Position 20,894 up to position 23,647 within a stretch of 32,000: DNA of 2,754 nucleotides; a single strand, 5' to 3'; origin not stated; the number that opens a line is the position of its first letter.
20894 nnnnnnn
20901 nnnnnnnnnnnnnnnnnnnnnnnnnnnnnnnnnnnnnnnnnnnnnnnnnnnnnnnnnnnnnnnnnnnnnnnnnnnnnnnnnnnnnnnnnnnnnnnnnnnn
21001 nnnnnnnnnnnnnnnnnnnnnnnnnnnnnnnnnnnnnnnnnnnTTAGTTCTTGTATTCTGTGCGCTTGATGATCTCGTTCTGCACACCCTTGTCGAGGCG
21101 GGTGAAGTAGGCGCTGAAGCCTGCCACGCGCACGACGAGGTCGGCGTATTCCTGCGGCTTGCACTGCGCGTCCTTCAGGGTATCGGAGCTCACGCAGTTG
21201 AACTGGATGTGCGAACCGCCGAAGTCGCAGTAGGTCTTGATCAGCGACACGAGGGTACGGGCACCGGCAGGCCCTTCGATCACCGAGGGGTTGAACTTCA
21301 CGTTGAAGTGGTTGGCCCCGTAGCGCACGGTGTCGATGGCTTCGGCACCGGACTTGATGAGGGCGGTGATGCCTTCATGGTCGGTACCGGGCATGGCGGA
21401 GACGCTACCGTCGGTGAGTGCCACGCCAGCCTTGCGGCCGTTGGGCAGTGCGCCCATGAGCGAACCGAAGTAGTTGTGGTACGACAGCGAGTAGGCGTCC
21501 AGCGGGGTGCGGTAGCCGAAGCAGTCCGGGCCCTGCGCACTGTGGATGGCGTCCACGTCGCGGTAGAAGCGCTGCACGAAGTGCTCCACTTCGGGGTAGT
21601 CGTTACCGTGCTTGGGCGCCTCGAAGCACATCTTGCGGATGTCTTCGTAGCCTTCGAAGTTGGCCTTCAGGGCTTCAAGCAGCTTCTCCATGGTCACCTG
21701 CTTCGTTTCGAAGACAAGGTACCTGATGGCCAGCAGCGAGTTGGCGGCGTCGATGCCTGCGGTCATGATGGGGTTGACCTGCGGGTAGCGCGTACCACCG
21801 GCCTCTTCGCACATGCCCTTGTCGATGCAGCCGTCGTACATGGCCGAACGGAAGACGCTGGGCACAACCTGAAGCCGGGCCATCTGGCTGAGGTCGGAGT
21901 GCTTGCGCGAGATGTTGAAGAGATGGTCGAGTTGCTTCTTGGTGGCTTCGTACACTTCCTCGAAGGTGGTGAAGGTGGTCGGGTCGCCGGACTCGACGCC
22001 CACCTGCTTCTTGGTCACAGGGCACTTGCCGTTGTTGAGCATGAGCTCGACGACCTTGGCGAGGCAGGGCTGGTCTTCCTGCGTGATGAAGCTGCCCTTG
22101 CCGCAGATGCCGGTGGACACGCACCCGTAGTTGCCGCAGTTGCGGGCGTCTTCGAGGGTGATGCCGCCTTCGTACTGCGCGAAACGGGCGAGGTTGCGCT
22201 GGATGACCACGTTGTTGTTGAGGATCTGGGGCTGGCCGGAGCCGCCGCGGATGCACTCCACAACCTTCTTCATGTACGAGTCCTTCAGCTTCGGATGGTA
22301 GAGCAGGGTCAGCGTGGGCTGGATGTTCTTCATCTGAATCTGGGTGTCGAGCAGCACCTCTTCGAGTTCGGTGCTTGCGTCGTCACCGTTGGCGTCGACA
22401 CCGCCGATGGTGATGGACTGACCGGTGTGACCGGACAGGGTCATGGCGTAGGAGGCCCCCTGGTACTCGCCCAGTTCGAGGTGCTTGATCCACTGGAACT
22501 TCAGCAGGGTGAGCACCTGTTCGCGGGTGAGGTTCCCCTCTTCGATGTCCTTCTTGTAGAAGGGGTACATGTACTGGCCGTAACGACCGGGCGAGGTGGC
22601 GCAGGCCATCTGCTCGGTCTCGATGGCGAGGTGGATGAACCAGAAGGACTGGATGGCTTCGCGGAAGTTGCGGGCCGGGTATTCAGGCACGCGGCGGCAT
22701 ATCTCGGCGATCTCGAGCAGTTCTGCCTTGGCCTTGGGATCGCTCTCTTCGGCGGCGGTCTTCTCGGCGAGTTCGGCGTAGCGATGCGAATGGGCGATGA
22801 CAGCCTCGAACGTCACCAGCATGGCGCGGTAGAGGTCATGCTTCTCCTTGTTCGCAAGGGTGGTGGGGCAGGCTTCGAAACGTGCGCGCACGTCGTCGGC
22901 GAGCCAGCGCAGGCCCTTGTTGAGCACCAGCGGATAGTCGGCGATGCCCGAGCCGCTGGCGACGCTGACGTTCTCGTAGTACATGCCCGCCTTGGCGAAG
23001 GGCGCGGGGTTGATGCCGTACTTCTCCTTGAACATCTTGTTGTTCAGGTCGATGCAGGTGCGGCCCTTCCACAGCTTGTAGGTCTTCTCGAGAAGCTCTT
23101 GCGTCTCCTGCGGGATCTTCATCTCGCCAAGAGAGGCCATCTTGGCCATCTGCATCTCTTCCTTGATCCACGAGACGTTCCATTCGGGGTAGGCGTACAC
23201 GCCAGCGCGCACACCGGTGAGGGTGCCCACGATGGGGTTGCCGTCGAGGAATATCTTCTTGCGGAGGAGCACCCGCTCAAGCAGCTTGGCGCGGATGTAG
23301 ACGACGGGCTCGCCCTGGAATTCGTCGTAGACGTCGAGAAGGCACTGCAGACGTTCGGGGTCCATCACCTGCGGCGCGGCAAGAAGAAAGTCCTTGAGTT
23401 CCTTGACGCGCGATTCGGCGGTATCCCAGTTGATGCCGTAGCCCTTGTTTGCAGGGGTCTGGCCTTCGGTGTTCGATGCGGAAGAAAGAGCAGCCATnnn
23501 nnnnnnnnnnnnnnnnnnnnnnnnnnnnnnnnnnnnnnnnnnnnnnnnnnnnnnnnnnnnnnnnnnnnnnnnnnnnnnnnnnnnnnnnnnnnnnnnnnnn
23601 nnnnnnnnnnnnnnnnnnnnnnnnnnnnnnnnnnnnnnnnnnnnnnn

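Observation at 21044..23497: Glycyl radical enzyme whose Cys loop is G-C-V-S: neither eliminase-type C-x-E nor PFL-type C-C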

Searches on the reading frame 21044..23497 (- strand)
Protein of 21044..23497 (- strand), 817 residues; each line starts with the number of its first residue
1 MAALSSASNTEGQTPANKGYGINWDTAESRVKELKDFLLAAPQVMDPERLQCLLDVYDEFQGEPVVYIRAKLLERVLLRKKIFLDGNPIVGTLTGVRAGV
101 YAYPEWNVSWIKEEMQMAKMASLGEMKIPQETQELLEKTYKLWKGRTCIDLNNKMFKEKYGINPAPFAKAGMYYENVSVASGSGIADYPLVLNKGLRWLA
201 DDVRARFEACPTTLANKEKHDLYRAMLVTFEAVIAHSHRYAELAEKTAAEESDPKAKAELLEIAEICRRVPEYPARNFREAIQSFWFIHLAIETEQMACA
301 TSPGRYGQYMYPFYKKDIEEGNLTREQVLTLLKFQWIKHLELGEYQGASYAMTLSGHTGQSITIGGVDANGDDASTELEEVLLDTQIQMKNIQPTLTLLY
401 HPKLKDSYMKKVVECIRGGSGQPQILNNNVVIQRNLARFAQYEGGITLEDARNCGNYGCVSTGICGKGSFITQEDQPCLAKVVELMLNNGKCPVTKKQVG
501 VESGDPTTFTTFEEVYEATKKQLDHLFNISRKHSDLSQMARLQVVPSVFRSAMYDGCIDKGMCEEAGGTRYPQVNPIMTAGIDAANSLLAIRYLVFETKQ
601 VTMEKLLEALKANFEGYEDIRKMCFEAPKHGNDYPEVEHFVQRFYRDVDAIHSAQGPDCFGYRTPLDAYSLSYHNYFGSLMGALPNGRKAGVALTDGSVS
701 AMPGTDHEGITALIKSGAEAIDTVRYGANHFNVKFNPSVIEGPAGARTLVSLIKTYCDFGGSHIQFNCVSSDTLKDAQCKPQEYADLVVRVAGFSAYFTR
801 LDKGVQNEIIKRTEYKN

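Call 4: search_solved_structures(query=window:21044-23497:-, max_evalue=0.001)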
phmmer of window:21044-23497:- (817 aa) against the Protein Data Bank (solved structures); distinct sequences matched with E-value up to 0.001: 37.
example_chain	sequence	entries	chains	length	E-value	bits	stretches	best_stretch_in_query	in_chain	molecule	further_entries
9f3w_A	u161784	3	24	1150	1.6e-124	420.2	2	30-814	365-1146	Choline trimethylamine-lyase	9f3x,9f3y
6vxc_A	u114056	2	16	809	4.1e-123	415.6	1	29-814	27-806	Trans-4-hydroxy-L-proline dehydratase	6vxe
5i2a_A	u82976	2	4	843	3.2e-117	396.1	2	28-615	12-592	Diol-dehydratase | Diol dehydratase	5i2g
8id1_A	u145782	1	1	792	3.2e-117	396.1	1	29-817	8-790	Formate C-acetyltransferase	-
8iof_A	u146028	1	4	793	2.7e-115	389.8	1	55-817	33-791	Benzylsuccinate synthase alpha subunit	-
1r8w_A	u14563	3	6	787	9.2e-115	388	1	25-815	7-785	glycerol dehydratase | B12-independent glycerol dehydratase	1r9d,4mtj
6lon_B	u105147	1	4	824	5.2e-111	375.6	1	30-815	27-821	PFL2/glycerol dehydratase family glycyl radical enzyme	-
7e7l_A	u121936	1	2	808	5e-109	369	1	45-814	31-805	Hydroxyphenylacetic acid decarboxylase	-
5kdp_A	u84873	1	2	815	1.6e-105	357.4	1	11-813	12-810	Choline trimethylamine-lyase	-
5fav_A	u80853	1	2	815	2.3e-105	356.9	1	11-813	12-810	Choline trimethylamine-lyase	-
6vue_A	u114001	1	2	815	2.3e-105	356.9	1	11-813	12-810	Choline trimethylamine-lyase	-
5fay_A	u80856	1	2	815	6.6e-105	355.4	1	11-813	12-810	Choline trimethylamine-lyase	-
5faw_A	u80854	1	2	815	8e-105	355.1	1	11-813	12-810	Choline trimethylamine-lyase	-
7vua_A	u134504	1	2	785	8.2e-105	355.1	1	30-814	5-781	HplG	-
9r0v_A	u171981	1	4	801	1e-104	354.7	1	30-813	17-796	Choline trimethylamine-lyase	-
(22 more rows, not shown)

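Call 5: search_protein_families(library=ncbifam, proteins=[window:21044-23497:-])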
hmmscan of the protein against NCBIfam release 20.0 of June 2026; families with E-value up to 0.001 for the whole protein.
window:21044-23497:- (817 aa): 12 families
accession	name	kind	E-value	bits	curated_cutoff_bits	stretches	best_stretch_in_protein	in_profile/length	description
TIGR01774.1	PFL2-3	subfamily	2.3e-155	518.9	678.2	1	29-815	4-784/786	formate C-acetyltransferase/glycerol dehydratase family glycyl radical enzyme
NF043068.1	glycl_HYPD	equivalog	5.4e-150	501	1100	1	29-815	2-782/784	trans-4-hydroxy-L-proline dehydratase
NF033718.1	indole_decarb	equivalog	1.6e-144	483.2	1100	2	127-617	156-646/868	indoleacetate decarboxylase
NF048011.1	SfplDhtHpsGDes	equivalog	2.5e-137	459.4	1000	1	27-816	22-820/821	(2S)-3-sulfopropanediol dehydratase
TIGR04394.1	choline_CutC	equivalog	1.9e-123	413.7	1050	1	29-814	3-785/789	choline trimethylamine-lyase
NF048009.1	SfplDhtHpfGKleb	equivalog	5.6e-117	391.9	1000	1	28-815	25-822/824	(2S)-3-sulfopropanediol dehydratase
NF007437.0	PRK09983.1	equivalog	7.4e-117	391.4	1109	1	29-815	3-763/765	formate C-acetyltransferase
NF033715.1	glycyl_HPDL_Lrg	equivalog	1.8e-112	376.8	1150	1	172-816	216-900/901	4-hydroxyphenylacetate decarboxylase large subunit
TIGR01255.1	pyr_form_ly_1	equivalog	3.9e-19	68.6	994.2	2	674-813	594-739/744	formate C-acetyltransferase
NF038360.1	rad_fix_GrcA3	exception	7.2e-16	58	158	1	748-814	8-74/78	autonomous glycyl radical cofactor GrcA3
NF008341.1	PRK11127.1-1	equivalog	2.3e-09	37.1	145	1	761-815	23-77/80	autonomous glycyl radical cofactor GrcA2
TIGR04365.1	spare_glycyl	equivalog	6.8e-08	32.8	170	1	760-813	68-121/126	autonomous glycyl radical cofactor GrcA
